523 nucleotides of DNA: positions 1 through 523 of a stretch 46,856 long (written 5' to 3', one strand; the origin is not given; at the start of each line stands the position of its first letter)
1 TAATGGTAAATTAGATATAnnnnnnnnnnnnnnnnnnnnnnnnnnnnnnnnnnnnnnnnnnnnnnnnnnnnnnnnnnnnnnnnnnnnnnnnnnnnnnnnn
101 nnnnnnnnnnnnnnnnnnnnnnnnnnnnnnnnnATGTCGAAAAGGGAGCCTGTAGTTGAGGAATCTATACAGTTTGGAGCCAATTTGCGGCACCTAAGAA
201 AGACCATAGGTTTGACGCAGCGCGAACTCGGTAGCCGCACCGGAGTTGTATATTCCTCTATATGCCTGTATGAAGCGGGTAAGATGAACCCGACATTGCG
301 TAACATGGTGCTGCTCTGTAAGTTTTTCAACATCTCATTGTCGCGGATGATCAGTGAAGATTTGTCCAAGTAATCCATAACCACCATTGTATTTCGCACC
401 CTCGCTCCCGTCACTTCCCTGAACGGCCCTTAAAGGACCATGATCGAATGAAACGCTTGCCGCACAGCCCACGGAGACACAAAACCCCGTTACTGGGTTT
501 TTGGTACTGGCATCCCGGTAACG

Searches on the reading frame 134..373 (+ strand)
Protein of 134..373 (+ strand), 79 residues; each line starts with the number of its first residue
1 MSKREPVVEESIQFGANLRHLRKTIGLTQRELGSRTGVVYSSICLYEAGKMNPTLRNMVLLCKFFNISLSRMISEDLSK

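Call 68: search_protein_families(library=phrogs, proteins=[window:134-373:+], max_evalue=0.001)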
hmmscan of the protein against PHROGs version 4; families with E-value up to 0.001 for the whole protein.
window:134-373:+ (79 aa): 13 families
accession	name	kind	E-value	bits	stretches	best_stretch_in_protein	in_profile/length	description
phrog_8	-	transcription regulation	1.6e-10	42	1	14-70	77-133/346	transcriptional regulator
phrog_3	-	transcription regulation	2.7e-09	38.3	1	12-69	87-142/430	transcriptional repressor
phrog_4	-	transcription regulation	3.5e-09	37.1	1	12-74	135-193/400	transcriptional repressor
phrog_2967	-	transcription regulation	5.9e-09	36.8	1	13-78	10-75/225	transcriptional regulator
phrog_1373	-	transcription regulation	7.5e-07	30.3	1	9-75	59-125/166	transcriptional regulator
phrog_4836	-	transcription regulation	4.1e-06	27.5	1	11-60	73-122/194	CII-like regulator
phrog_2439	-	transcription regulation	4.5e-06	26.8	1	15-69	9-63/367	transcriptional regulator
phrog_5823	-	transcription regulation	2.9e-05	24.4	1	11-76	4-70/404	transcriptional regulator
phrog_30664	-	unknown function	0.00023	21.7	1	14-75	110-172/233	-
phrog_4031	-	unknown function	0.00023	20.8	1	10-77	515-581/626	-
phrog_7732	-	transcription regulation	0.0004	21.7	1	5-66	21-82/156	transcriptional regulator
phrog_9908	-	DNA, RNA and nucleotide metabolism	0.00047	20.4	1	11-68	11-68/282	DNA binding protein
phrog_147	-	transcription regulation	0.00094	20.5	0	13-63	4-57/100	transcriptional regulator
